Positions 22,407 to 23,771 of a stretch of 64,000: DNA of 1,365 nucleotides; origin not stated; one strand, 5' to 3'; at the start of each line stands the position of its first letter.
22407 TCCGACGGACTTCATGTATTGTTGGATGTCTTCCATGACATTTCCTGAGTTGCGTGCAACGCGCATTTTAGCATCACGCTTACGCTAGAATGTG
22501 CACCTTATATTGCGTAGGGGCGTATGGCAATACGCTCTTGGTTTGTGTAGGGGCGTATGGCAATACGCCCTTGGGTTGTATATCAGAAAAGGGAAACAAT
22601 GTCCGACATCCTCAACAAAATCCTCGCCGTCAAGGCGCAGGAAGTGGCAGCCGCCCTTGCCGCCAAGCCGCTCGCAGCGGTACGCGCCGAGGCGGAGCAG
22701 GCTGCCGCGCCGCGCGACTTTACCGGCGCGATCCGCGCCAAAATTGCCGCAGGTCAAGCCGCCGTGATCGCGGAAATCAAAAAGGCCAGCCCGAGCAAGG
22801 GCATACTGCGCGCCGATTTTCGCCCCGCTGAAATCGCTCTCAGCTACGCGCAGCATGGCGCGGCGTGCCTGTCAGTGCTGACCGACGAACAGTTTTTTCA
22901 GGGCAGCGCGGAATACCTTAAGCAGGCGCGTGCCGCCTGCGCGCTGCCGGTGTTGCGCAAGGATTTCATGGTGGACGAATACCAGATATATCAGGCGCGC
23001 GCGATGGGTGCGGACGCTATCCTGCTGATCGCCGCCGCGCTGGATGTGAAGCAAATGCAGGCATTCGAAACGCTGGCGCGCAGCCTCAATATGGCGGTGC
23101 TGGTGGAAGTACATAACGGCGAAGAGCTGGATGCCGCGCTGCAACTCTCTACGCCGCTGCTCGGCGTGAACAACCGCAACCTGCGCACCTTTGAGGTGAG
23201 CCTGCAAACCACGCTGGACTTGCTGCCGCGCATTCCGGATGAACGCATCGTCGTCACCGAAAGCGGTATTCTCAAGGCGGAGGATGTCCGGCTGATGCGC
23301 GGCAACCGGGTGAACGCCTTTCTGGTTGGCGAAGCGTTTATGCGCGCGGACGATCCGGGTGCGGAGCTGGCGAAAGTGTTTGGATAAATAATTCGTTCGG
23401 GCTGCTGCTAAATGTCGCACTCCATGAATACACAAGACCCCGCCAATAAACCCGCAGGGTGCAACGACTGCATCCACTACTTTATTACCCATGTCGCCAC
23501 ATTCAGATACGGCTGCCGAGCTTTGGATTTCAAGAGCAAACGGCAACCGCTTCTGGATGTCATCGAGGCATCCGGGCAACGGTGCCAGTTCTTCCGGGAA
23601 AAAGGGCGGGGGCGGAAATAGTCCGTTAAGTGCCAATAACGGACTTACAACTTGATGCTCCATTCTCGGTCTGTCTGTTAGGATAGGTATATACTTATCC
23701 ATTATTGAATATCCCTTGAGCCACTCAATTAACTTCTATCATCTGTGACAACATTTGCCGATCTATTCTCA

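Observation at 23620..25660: Cassette-like mini-array: unknown genes separated by related short palindromes, with no integrase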

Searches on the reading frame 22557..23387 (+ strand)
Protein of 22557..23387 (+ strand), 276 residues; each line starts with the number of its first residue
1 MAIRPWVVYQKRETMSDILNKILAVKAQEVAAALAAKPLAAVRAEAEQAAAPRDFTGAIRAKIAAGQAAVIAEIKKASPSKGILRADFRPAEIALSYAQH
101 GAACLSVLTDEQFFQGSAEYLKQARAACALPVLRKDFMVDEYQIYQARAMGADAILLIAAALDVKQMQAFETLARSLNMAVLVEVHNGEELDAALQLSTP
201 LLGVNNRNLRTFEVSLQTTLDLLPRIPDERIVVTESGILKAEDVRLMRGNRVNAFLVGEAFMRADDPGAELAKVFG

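Call 6: search_protein_families(library=pfam, proteins=[window:22557-23387:+], max_evalue=1)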
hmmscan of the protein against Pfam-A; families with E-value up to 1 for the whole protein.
window:22557-23387:+ (276 aa): 3 families
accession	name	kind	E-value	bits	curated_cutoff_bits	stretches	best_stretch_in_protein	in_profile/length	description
PF00218.27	IGPS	-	3.1e-94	315.4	27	1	19-272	1-252/254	Indole-3-glycerol phosphate synthase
PF01729.25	QRPTase_C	-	0.0034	17.6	23.1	1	168-262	68-159/169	Quinolinate phosphoribosyl transferase, C-terminal domain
PF15544.11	Ntox6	-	0.51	10.2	25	0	137-201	107-167/279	Bacterial toxin 6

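Call 16: find_related_loci(query=window:22557-23387:+, collection=genome_contigs, flank=8000)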
Query window:22557-23387:+ (276 aa) in genome_contigs; peptide patterns used: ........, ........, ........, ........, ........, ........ (x = any residue, [..] = any of these).
600 stretches matched a pattern (row limit reached: there are more); 586 encode a relative of the query (tblastn E <= 1e-3); the best 80 are kept; 80 distinct loci.
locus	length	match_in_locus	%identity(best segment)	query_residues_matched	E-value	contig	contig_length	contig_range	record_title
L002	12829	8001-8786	92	15-276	7e-148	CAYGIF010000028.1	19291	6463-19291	MAG TPA_asm: uncultured Gallionella sp. isolate ERP113451_co1_314 genome assembly, contig: NODE_3300_length_19291_cov_37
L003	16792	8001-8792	80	13-276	3e-139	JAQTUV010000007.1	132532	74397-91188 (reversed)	MAG: Sideroxydans sp. isolate STB_72 NODE_313_length_132532_cov_20.812598_Sandtown_B, whole genome shotgun sequence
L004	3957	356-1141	86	15-276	1e-141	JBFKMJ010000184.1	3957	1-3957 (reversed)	MAG: Gallionella sp. isolate Mix_sand22.2022.08.D.41 k141_1270361_length_3957_cov_11.8530, whole genome shotgun sequence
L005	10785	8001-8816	78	10-276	5e-137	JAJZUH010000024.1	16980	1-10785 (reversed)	MAG: Proteobacteria bacterium isolate SKS4.bin25 NODE_5028_length_16980_cov_13.545244, whole genome shotgun sequence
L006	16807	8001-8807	77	7-275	2e-135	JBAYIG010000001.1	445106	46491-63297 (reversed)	MAG: Sideroxydans sp. isolate SO_2016_GW1_22 scaffold00013_OW334_2016, whole genome shotgun sequence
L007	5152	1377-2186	76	6-275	2e-135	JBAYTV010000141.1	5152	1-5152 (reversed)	MAG: Sideroxydans sp. isolate SO_2016_LW3_17 scaffold27396_LW162_2016, whole genome shotgun sequence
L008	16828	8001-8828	74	4-275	2e-133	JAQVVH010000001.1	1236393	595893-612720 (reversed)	MAG: Gallionella sp. isolate STF1_75 NODE_1_length_1236393_cov_19.316709_Sandtown_F1, whole genome shotgun sequence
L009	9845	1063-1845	78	15-275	1e-133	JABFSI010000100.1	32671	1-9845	MAG: Sideroxydans sp. isolate WB-IL-08 seq_576, whole genome shotgun sequence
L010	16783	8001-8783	82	15-275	3e-132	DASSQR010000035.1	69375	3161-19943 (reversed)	MAG TPA_asm: Gallionella sp. isolate SMAG_U468 k141_1153038, whole genome shotgun sequence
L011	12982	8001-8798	77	15-275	3e-131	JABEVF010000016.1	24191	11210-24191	MAG: Gallionella sp. isolate MAG 25 k99_217635, whole genome shotgun sequence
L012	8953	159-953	77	11-275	1e-125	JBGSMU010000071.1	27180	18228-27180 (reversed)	MAG: Gallionella sp. isolate JTS-AC238 k141_2019677, whole genome shotgun sequence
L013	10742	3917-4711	82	12-276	8e-125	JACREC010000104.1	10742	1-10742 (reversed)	MAG: Nitrosomonadales bacterium isolate NC_groundwater_1689_Pr3_B-0.1um_58_33 SR-2_scaffold_141_2795416, whole genome sh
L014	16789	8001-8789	73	13-275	2e-124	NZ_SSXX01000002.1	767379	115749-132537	Dechloromonas sp. H13 XMAS_Iso4_NODE_2_length_767379_cov_95.0228, whole genome shotgun sequence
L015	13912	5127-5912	81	15-276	1e-124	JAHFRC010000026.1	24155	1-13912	MAG: Nitrosomonadales bacterium isolate nzgw565 NODE_1732_length_24156_cov_7.421177, whole genome shotgun sequence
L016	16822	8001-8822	70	6-275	3e-124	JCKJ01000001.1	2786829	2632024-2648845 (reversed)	Methylophilaceae bacterium 11 Meth11DRAFT_Scaffold1.1_C, whole genome shotgun sequence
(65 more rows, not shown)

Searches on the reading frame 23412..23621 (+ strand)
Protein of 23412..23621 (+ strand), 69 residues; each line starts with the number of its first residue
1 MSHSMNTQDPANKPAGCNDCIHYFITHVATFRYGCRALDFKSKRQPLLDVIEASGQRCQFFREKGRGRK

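Call 6: search_protein_families(library=pfam, proteins=[window:23412-23621:+], max_evalue=1)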
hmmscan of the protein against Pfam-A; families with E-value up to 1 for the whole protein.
window:23412-23621:+ (69 aa): 1 family
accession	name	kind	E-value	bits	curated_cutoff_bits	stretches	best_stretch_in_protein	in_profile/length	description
PF11629.13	Mst1_SARAH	-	0.021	15.3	23.1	1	40-53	34-47/48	C terminal SARAH domain of Mst1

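Call 7: search_protein_families(library=padloc, proteins=[window:23412-23621:+], max_evalue=1)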
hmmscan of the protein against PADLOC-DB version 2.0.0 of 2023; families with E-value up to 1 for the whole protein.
window:23412-23621:+ (69 aa): 0 families

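Call 8: search_protein_families(library=phrogs, proteins=[window:23412-23621:+], max_evalue=1)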
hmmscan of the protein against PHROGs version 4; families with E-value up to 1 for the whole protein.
window:23412-23621:+ (69 aa): 0 families

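Call 9: search_protein_families(library=ncbifam, proteins=[window:23412-23621:+], max_evalue=1)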
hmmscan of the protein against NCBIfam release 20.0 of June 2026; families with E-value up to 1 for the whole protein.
window:23412-23621:+ (69 aa): 0 families

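Call 51: find_homologous_proteins(query=window:23412-23621:+)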
Query window:23412-23621:+ (69 aa): 32 proteins with E <= 0.001 among 32 candidates.
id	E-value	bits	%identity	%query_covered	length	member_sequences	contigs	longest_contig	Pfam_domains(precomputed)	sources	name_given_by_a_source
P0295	1.3e-28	116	74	100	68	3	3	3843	-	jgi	-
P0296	1.1e-26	110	71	100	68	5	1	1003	-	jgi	-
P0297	3.3e-26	108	70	100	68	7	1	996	-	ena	-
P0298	7.8e-25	104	71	100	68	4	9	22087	-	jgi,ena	-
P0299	1.1e-24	103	69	94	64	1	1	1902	-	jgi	-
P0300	1.4e-24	103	69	94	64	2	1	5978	-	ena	-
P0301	3.2e-24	102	69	90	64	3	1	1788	-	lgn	-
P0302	3.7e-23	98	70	88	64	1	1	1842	-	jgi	-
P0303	4.5e-23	98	68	94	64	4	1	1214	-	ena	-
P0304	1.7e-22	96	71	84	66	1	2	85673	-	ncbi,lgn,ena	-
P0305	2.5e-22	96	66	94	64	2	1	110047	-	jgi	-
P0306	4.4e-22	95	65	94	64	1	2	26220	-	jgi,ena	-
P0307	6.0e-22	95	65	91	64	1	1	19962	-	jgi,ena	-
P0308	9.1e-22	94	73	81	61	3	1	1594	-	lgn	-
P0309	1.3e-21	94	67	84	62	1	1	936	-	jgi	jgi:hypothetical protein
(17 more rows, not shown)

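Call 53: find_related_loci(query=A2, collection=metagenome_contigs, flank=7000)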
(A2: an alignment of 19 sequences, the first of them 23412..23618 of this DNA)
Query A2 (69 aa) in metagenome_contigs; peptide patterns used: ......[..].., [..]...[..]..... (x = any residue, [..] = any of these).
192 stretches matched a pattern; 94 encode a relative of the query (tblastn E <= 1e-3); the best 80 are kept; 80 distinct loci.
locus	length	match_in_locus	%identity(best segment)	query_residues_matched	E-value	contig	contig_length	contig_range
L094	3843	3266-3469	74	1-69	2e-32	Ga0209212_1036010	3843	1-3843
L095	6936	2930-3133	71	1-69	2e-30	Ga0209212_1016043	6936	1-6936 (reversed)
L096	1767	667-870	68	1-69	1e-29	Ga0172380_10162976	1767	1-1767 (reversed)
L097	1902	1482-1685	68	1-69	2e-29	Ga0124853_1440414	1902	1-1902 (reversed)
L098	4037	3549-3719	75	9-65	3e-28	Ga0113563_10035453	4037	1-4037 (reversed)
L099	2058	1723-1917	70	4-69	5e-28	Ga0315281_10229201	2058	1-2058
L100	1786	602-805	68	1-69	9e-28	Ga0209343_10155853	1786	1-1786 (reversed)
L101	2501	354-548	67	4-69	1e-27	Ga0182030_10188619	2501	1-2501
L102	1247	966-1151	71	4-66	1e-27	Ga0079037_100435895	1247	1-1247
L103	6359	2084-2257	71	12-69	5e-27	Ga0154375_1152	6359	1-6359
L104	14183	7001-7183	67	9-69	9e-27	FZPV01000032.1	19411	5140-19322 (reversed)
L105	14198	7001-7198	64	2-68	9e-26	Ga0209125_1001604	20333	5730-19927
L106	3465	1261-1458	64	2-68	9e-26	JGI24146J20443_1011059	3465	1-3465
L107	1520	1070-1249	68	8-67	7e-26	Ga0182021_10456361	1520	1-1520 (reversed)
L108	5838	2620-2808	66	4-67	7e-26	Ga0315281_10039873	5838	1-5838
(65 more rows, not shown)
